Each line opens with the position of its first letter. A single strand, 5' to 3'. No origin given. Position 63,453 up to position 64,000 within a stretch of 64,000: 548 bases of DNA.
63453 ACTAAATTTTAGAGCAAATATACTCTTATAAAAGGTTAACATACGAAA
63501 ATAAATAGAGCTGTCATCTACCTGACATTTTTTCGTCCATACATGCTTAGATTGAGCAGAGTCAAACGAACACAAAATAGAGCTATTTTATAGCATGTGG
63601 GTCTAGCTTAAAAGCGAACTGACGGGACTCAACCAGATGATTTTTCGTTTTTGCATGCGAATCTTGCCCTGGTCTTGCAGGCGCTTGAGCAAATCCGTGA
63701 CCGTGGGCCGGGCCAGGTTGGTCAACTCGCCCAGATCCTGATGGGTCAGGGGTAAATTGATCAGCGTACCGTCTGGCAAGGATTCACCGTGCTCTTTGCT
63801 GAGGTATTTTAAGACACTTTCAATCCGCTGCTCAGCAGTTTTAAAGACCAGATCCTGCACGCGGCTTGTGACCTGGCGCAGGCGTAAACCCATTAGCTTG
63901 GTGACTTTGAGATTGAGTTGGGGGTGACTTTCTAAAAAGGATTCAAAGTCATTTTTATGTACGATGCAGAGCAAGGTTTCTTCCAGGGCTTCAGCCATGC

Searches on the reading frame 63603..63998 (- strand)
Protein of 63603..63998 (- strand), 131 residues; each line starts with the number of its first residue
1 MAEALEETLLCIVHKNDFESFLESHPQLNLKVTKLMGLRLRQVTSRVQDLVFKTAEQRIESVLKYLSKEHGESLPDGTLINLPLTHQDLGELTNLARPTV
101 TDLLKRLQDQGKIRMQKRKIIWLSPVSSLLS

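Call 77: search_protein_families(library=pfam, proteins=[window:63603-63998:-], max_evalue=0.1)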
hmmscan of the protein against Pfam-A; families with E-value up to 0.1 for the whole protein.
window:63603-63998:- (131 aa): 13 families
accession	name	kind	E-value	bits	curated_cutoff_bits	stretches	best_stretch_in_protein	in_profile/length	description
PF13545.12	HTH_Crp_2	-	3.5e-12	46.6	27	1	57-123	1-62/70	Crp-like helix-turn-helix domain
PF00325.26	Crp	-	9e-06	25.8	21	1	82-111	1-30/32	Bacterial regulatory proteins, crp family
PF13412.12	HTH_24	-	3.7e-05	23.7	21.9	1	84-114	18-48/48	Winged helix-turn-helix DNA-binding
PF01047.28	MarR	-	0.00062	20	24.6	1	83-117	17-51/59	MarR family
PF12802.13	MarR_2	-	0.0011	19.5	27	1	82-111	17-48/61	MarR family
PF09339.16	HTH_IclR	-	0.0065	16.7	22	1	62-112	8-47/52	IclR helix-turn-helix domain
PF01978.25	TrmB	-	0.012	15.9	25.6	1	81-119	20-58/68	Sugar-specific transcriptional regulator TrmB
PF13972.11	TetR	-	0.033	14.4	25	0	16-51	42-77/144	Bacterial transcriptional repressor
PF16525.10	MHB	-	0.037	14.7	27.4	0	17-49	18-50/77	Haemophore, haem-binding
PF01928.26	CYTH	-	0.038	14.2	23.2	1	25-123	42-122/179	CYTH domain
PF13744.12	HTH_37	-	0.047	13.9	27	1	84-109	32-57/80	Helix-turn-helix domain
PF03965.22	Penicillinase_R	-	0.056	14.2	22.6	0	86-123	24-63/115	Penicillinase repressor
PF01325.25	Fe_dep_repress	-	0.081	13.6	26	0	86-119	25-58/60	Iron dependent repressor, N-terminal DNA binding domain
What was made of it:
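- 63603..64000 (-): 3' part of a CRP/FNR-family regulator gene, cut by the window end. It is the candidate factor for the palindrome. HTH_Crp_2 E 3.5e-12 and Crp E 9e-6 (call 77).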

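Call 79: search_protein_families(library=ncbifam, proteins=[window:63603-63998:-], max_evalue=0.00001)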
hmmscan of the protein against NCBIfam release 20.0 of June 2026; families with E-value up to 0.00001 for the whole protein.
window:63603-63998:- (131 aa): 5 families
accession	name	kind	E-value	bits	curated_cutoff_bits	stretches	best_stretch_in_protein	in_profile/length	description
NF053664.1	TransRegPtrACyano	equivalog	1.4e-15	57.2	300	1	8-121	80-188/196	Crp/Fnr family transcriptional regulator PtrA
NF008732.0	PRK11753.1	equivalog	2e-12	47.1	266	1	15-121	104-209/214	cAMP-activated global transcriptional regulator CRP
TIGR03697.1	NtcA_cyano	equivalog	1.9e-10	40.8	244.95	1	12-126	72-186/193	global nitrogen regulator NtcA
NF008365.0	PRK11161.1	subfamily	9.3e-08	31.6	228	1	2-120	113-231/250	fumarate/nitrate reduction transcriptional regulator Fnr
NF045989.1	TransRegFnrLRhodb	equivalog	9.6e-08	31.5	300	1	4-129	102-231/245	transcriptional regulator FnrL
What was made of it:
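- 63603..64000 (-): The best NCBIfam models are PtrA, CRP and NtcA, all below their cut-offs (call 79).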
